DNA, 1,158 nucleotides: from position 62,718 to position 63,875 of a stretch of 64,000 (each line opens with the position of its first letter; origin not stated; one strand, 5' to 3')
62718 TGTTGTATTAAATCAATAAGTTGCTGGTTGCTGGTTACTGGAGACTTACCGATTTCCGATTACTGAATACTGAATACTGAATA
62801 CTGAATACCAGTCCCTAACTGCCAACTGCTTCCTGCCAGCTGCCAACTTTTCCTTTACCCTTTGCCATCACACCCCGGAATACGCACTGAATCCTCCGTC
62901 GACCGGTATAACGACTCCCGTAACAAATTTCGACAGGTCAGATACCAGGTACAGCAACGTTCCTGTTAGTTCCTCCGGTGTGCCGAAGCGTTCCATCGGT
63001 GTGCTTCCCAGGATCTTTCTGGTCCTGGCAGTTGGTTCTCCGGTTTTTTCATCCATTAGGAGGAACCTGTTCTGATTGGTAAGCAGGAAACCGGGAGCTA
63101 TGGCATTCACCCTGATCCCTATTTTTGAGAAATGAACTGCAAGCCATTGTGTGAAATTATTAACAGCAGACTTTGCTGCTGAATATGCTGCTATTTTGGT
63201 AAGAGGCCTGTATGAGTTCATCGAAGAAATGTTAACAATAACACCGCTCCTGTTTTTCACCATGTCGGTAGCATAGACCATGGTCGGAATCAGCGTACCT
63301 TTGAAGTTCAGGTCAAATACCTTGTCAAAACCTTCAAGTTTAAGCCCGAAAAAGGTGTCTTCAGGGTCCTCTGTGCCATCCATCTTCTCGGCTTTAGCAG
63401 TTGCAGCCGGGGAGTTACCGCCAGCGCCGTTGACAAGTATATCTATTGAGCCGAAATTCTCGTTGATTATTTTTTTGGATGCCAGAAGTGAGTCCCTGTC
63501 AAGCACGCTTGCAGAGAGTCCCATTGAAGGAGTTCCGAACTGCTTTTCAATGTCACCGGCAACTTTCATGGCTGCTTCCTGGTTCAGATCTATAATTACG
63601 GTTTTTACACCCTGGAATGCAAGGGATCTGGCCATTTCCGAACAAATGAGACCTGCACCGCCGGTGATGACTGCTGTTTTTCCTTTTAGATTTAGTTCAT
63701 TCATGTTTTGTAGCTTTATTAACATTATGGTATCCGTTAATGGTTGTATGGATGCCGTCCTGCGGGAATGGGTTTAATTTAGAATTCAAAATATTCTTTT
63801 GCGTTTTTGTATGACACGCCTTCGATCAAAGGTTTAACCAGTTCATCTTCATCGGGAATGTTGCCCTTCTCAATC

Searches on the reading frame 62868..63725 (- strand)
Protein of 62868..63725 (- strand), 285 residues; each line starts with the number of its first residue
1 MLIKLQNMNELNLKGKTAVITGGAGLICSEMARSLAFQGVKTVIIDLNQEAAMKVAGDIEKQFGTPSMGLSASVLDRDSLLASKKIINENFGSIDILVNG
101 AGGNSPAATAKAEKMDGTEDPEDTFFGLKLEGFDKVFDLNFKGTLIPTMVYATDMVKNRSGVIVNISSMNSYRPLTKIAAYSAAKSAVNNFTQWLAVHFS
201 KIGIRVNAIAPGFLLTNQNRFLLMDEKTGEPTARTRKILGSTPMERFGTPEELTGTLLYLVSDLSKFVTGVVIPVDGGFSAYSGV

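Call 3: search_protein_families(library=pfam, proteins=[window:62868-63725:-])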
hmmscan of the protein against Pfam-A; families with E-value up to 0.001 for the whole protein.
window:62868-63725:- (285 aa): 3 families
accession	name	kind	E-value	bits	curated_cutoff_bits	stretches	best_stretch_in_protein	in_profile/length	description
PF13561.12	adh_short_C2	-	1.3e-41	143.1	27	1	27-280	8-236/236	Enoyl-(Acyl carrier protein) reductase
PF00106.31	adh_short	-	2.8e-39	135.1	26.6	1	16-220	1-188/195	short chain dehydrogenase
PF08659.16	KR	-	0.00078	19.9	22.6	0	17-112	2-100/180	KR domain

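Call 4: search_protein_families(library=ncbifam, proteins=[window:62868-63725:-])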
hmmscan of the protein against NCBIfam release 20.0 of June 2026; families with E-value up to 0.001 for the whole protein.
window:62868-63725:- (285 aa): 222 families (the best 25 are shown)
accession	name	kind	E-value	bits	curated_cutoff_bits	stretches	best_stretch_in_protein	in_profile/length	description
NF006132.0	PRK08277.1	subfamily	7.8e-116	386.3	281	1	10-285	5-280/280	D-mannonate oxidoreductase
NF005559.1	PRK07231.1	subfamily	3.1e-54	184.1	215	1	13-279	2-247/249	glucose 1-dehydrogenase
NF006070.0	PRK08213.1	subfamily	3.3e-46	157.9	279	1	9-281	6-258/259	gluconate 5-dehydrogenase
NF004791.0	PRK06138.1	equivalog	8.4e-46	156.3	312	1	12-281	2-251/252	SDR family oxidoreductase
NF005853.0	PRK07774.1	equivalog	2.7e-44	151.5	303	1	12-279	3-246/250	SDR family oxidoreductase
NF005488.0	PRK07097.1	equivalog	9e-44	149.5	369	1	8-284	3-262/266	gluconate 5-dehydrogenase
NF004198.0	PRK05653.1-3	equivalog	1.2e-43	149.4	296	1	13-279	5-246/248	3-oxoacyl-ACP reductase FabG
NF005752.0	PRK07576.1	subfamily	2.4e-43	148.4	321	1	9-281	3-252/271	SDR family oxidoreductase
NF005446.0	PRK07035.1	equivalog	1.6e-41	142.3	373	1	7-279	3-253/255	SDR family oxidoreductase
TIGR01830.1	3oxo_ACP_reduc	equivalog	6.3e-41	140.6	297.75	1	18-279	1-238/239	3-oxoacyl-[acyl-carrier-protein] reductase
NF005067.0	PRK06484.1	equivalog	9.1e-41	140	713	1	14-282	272-514/524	short chain dehydrogenase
NF009466.0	PRK12826.1-2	subfamily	3.3e-40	138.1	222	1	16-279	4-244/248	3-oxoacyl-ACP reductase FabG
NF004774.0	PRK06114.1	equivalog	3.8e-40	137.9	360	1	3-281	4-261/262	SDR family oxidoreductase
NF052558.1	MBtsdlDhBudC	equivalog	5.8e-40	137.4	270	1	14-284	2-246/250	meso-2,3-butanediol dehydrogenase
NF005309.0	PRK06841.1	subfamily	8.3e-40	136.9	286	1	9-280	9-253/255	GolD/DthD family dehydrogenase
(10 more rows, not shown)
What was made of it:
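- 62868..63725 (-): SDR-type D-mannonate oxidoreductase (fructuronate reductase); gene callers prefer the start at 63704 (278 aa). NCBIfam PRK08277, 386 bits against a cutoff of 281 (call 4).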

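Call 52: search_solved_structures(query=window:62868-63725:-, max_evalue=1e-20)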
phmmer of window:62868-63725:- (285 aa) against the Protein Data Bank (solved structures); distinct sequences matched with E-value up to 1e-20: 116 (the best 60 are shown).
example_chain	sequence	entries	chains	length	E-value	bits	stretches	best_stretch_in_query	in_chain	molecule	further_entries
4wuv_A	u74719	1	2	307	7.9e-83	281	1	11-285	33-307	2-hydroxycyclohexanecarboxyl-CoA dehydrogenase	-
4z9x_A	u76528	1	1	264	4.1e-30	108.2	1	9-284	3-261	Gluconate 5-dehydrogenase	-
3cxr_A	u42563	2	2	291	1.1e-29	106.9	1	7-284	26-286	Dehydrogenase with different specificities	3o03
4jro_A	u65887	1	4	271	1.6e-29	106.3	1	8-279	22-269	FabG protein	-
4g81_D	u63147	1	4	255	6.9e-29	104.2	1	12-281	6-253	Putative hexonate dehydrogenase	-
4dqx_A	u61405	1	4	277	7.8e-29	104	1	10-280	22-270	Probable oxidoreductase protein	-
3woh_A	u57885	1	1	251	1.4e-28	103.2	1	13-280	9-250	SiaM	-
1ahh_A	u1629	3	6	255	6.4e-28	101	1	7-278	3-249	7 ALPHA-HYDROXYSTEROID DEHYDROGENASE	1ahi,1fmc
7eny_A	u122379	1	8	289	6.6e-28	101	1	6-278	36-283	7alpha-hydroxysteroid dehydrogenase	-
8hdi_A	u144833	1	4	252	7.3e-28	100.8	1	10-278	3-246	7-alpha-hydroxysteroid dehydrogenase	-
1vl8_A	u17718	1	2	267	7.4e-28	100.8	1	11-281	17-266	Gluconate 5-dehydrogenase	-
4gh5_A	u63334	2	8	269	9.6e-28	100.5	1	12-281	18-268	Short-chain dehydrogenase/reductase SDR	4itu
4z9y_A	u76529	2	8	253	1.1e-27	100.3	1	8-281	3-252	2-deoxy-D-gluconate 3-dehydrogenase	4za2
2p68_A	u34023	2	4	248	1.4e-27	99.9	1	10-279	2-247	3-oxoacyl-[acyl-carrier-protein] reductase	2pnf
8hs4_A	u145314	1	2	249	1.6e-27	99.7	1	12-278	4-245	7-alpha-hydroxysteroid dehydrogenase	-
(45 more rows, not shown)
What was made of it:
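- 62868..63725 (-): Best PDB hit 4WUV, 281 bits (call 52).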

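Call 84: find_encoding_contigs(protein=window:62868-63725:-, flank=10000, max_places=5)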
Protein window:62868-63725:- (285 aa): 2 contigs read that carry it; 2 places shown.
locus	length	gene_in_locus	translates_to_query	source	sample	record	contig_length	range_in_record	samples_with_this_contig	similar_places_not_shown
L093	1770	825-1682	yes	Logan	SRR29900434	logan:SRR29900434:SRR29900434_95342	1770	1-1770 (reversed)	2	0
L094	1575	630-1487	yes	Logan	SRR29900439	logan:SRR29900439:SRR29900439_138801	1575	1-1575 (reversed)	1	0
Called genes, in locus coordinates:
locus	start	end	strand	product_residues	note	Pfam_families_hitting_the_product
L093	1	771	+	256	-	?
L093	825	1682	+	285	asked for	PF00106:adh_short, PF13561:adh_short_C2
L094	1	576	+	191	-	?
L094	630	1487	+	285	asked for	PF00106:adh_short, PF13561:adh_short_C2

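Call 85: find_encoding_contigs(protein=window:62868-63704:-, flank=10000, max_places=5)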
Protein window:62868-63704:- (278 aa): 15 contigs read that carry it; 5 places shown.
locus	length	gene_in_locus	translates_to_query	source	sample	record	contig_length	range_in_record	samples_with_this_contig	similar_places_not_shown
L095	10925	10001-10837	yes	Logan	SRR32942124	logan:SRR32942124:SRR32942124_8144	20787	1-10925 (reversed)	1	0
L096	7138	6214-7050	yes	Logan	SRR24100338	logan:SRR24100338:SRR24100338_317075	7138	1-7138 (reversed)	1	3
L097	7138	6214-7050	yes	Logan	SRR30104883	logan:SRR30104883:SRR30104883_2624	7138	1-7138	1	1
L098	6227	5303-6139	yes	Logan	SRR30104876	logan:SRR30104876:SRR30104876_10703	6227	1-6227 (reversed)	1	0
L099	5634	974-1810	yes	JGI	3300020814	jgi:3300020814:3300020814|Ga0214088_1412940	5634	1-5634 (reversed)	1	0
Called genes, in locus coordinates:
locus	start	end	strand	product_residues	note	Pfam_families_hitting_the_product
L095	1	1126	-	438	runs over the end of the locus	PF00144:Beta-lactamase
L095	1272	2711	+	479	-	PF12796:Ank_2, PF12796:Ank_2, PF13637:Ank_4 (weak), PF13857:Ank_5 (weak), PF00023:Ank (weak), PF13637:Ank_4 (weak), PF13857:Ank_5 (weak), PF12796:Ank_2, +2 more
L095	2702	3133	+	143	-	-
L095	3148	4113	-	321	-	PF00248:Aldo_ket_red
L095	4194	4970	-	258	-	PF01416:PseudoU_synth_1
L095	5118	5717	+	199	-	PF18955:DUF5698, PF10035:DUF2179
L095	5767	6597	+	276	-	-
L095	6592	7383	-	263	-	PF00106:adh_short, PF08659:KR, PF23441:SDR (weak), PF13561:adh_short_C2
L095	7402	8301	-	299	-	PF04962:KduI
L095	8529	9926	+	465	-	PF02614:UxaC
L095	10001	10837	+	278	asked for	PF00106:adh_short, PF13561:adh_short_C2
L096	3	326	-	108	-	?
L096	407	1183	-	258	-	PF01416:PseudoU_synth_1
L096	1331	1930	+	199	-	PF18955:DUF5698, PF10035:DUF2179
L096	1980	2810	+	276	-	-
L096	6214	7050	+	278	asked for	PF00106:adh_short, PF13561:adh_short_C2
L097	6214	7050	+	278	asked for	PF00106:adh_short, PF13561:adh_short_C2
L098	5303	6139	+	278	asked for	PF00106:adh_short, PF13561:adh_short_C2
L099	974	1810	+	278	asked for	PF00106:adh_short, PF13561:adh_short_C2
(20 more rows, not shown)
